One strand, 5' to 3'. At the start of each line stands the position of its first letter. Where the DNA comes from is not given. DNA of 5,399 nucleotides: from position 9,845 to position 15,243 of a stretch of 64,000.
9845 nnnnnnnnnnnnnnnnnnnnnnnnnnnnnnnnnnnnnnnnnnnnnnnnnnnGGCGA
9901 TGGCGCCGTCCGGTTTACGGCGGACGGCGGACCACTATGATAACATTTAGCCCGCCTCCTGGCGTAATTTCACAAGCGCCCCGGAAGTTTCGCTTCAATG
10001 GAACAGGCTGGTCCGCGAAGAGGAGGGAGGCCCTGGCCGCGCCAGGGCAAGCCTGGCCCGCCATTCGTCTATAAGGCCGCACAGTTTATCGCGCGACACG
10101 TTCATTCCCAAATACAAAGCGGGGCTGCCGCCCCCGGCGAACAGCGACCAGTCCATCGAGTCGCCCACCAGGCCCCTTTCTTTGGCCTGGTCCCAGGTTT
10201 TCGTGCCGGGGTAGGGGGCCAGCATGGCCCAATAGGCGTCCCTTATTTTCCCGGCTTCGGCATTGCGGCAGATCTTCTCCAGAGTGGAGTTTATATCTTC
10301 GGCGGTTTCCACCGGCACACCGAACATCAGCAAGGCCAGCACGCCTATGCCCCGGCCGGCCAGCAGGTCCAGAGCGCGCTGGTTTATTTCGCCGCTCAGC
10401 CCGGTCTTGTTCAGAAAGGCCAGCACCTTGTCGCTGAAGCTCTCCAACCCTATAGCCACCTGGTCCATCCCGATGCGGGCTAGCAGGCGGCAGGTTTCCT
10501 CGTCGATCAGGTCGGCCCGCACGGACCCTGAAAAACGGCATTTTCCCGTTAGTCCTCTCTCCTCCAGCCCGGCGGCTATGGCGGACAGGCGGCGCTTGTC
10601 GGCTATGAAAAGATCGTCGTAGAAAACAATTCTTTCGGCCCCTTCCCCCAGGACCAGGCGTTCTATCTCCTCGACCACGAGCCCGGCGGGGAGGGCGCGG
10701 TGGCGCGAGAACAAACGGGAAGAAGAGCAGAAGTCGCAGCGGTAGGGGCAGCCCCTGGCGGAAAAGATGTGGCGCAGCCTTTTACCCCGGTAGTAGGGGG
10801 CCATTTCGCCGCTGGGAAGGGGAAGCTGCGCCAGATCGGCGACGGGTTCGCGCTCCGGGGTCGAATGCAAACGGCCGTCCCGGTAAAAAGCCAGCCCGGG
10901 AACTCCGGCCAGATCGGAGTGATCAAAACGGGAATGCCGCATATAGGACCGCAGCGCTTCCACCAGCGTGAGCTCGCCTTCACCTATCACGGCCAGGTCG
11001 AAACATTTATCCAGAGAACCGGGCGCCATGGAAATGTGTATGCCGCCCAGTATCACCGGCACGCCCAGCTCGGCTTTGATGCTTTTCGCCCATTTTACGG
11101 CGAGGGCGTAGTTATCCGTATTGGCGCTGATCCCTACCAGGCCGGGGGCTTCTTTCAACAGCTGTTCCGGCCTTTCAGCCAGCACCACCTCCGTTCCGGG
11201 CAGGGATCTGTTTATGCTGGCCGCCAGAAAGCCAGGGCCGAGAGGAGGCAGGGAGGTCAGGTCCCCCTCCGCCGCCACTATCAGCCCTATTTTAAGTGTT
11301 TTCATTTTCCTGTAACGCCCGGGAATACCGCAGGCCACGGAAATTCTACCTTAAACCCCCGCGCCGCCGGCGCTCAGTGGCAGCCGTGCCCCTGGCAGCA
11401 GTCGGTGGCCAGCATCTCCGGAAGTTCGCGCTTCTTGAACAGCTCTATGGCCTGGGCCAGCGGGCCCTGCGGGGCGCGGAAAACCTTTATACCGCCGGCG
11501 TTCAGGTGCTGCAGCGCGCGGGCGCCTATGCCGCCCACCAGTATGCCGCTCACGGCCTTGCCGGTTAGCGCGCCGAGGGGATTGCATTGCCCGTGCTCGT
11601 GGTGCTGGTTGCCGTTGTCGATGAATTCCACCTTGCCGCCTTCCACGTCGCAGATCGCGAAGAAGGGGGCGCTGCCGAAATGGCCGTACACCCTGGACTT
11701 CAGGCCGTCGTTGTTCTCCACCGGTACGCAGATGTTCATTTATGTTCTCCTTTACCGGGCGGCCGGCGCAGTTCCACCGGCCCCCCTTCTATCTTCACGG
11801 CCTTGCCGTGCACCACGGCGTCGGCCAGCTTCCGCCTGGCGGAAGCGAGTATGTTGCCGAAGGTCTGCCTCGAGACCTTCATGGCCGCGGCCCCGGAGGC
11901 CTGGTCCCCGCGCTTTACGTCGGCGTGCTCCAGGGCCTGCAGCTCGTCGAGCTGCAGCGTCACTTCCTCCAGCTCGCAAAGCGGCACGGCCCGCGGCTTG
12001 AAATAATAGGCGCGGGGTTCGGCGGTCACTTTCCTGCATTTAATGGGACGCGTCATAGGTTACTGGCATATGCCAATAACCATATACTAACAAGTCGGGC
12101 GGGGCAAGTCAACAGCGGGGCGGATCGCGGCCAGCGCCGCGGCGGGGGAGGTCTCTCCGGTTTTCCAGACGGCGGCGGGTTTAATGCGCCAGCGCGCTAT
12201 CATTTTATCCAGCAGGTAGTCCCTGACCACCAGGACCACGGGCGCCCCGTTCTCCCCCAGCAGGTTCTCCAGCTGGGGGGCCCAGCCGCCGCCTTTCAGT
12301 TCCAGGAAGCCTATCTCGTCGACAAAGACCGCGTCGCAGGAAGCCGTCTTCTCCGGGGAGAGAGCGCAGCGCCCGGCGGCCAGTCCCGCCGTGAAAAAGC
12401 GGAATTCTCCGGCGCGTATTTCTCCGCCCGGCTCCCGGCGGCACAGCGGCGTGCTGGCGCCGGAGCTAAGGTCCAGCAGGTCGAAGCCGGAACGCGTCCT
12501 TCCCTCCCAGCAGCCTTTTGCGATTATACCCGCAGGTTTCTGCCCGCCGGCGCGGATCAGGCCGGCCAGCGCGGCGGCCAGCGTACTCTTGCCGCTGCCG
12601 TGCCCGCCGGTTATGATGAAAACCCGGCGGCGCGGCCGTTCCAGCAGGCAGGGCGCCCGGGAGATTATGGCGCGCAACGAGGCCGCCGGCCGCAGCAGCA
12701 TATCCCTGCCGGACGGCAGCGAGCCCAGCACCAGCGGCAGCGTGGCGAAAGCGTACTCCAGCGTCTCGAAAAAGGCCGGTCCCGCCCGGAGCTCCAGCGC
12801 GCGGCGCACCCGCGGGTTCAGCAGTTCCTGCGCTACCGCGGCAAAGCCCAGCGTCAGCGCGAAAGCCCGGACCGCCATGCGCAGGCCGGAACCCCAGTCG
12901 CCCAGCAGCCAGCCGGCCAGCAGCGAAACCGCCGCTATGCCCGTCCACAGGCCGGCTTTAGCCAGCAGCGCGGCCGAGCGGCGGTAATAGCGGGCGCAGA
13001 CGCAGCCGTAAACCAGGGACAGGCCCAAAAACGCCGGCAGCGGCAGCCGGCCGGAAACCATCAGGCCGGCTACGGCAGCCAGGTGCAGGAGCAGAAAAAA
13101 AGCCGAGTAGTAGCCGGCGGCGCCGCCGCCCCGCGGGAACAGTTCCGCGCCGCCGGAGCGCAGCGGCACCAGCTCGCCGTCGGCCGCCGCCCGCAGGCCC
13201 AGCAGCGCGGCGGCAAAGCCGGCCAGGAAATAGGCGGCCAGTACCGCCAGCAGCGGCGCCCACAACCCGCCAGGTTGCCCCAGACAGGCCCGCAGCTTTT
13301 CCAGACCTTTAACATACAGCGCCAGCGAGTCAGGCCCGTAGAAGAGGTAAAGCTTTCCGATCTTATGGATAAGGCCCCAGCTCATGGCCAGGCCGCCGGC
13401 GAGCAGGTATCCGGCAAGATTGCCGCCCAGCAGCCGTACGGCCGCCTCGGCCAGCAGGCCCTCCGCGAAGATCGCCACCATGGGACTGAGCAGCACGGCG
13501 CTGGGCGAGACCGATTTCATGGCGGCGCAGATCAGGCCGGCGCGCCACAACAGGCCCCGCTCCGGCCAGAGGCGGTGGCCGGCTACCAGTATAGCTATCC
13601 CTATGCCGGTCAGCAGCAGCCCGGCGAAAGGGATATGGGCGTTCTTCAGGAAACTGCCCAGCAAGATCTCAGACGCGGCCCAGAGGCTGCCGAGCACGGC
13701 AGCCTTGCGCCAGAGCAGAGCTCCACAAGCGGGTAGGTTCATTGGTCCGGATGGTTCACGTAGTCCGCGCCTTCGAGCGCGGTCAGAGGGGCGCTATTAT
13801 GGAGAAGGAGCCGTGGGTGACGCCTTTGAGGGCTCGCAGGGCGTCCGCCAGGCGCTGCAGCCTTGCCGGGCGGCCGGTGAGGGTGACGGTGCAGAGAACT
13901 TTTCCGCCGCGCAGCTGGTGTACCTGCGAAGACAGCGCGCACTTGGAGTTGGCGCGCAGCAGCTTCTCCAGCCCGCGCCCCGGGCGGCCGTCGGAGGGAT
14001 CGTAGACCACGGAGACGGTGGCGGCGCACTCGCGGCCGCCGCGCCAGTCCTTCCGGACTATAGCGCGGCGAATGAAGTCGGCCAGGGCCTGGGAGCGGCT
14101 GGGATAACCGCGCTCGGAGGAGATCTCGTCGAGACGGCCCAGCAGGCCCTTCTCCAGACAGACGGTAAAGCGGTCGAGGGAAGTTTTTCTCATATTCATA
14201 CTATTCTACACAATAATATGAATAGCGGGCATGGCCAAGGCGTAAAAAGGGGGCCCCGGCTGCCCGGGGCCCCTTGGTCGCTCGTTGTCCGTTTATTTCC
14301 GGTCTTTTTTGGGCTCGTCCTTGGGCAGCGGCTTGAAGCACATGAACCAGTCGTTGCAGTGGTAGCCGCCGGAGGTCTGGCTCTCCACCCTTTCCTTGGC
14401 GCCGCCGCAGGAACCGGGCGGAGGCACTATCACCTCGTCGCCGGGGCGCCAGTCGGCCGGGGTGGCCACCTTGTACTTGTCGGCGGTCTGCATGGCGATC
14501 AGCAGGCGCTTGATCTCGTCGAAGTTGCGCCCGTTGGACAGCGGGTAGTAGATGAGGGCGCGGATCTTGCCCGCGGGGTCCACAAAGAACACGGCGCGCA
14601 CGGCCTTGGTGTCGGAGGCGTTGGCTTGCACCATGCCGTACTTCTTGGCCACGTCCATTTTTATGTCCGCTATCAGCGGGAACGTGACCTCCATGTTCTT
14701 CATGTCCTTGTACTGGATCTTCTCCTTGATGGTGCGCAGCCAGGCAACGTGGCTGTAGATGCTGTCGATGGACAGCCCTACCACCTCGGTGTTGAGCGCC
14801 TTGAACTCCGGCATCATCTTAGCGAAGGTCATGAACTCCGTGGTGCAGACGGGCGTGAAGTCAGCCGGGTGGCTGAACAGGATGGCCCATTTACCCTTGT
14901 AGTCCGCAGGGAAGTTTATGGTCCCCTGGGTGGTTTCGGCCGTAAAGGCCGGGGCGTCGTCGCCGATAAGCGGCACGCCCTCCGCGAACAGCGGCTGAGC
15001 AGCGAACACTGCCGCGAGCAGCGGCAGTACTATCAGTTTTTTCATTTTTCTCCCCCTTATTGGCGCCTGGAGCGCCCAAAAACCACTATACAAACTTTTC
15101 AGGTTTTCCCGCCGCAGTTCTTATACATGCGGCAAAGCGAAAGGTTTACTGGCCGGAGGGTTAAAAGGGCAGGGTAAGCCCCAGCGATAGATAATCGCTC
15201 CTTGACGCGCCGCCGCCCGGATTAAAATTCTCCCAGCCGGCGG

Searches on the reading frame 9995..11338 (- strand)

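Call 18: search_protein_families(library=pfam, proteins=[window:9995-11338:-], max_evalue=0.00001)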
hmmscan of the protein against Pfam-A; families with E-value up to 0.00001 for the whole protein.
window:9995-11338:- (447 aa): 2 families
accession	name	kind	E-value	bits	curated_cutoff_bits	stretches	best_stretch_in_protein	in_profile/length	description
PF04055.27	Radical_SAM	-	1.3e-20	74.6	29.5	1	194-355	4-165/166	Radical SAM superfamily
PF02310.24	B12-binding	-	3.4e-09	37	32.1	1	60-128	47-120/121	B12 binding domain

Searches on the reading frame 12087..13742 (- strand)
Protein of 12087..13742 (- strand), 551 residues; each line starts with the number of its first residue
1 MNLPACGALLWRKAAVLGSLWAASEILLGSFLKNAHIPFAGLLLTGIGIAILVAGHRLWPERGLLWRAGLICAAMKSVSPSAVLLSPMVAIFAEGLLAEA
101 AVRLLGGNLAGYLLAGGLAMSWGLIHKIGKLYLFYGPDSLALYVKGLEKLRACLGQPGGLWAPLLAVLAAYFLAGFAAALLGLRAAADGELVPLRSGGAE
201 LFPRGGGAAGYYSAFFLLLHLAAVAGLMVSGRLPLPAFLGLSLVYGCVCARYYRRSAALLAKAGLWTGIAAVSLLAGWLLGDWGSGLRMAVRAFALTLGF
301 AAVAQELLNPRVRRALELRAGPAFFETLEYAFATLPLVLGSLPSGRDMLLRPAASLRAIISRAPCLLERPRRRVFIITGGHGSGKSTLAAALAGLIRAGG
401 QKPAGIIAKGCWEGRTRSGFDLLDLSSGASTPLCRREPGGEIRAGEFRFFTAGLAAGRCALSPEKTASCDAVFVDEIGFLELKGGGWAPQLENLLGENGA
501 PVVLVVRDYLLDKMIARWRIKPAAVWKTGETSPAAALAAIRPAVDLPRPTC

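Call 18: search_protein_families(library=pfam, proteins=[window:12087-13742:-], max_evalue=0.00001)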
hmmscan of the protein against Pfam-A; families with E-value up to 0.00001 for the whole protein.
window:12087-13742:- (551 aa): 1 family
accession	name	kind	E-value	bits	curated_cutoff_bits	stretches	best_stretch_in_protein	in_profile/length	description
PF03266.21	NTPase_1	-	1.5e-17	64.4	23.9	1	375-515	2-141/168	NTPase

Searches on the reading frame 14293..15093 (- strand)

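Call 18: search_protein_families(library=pfam, proteins=[window:14293-15093:-], max_evalue=0.00001)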
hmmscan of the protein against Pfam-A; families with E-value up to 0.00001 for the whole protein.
window:14293-15093:- (266 aa): 3 families
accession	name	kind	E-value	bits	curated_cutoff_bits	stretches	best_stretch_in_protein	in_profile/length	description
PF00578.27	AhpC-TSA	-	1.6e-34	118.9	26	1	43-179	1-123/124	AhpC/TSA family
PF08534.16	Redoxin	-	3.7e-16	59.7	26.6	1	44-193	3-143/148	Redoxin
PF10417.14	1-cysPrx_C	-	3.9e-13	49.6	21.1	1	200-238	1-40/41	C-terminal domain of 1-Cys peroxiredoxin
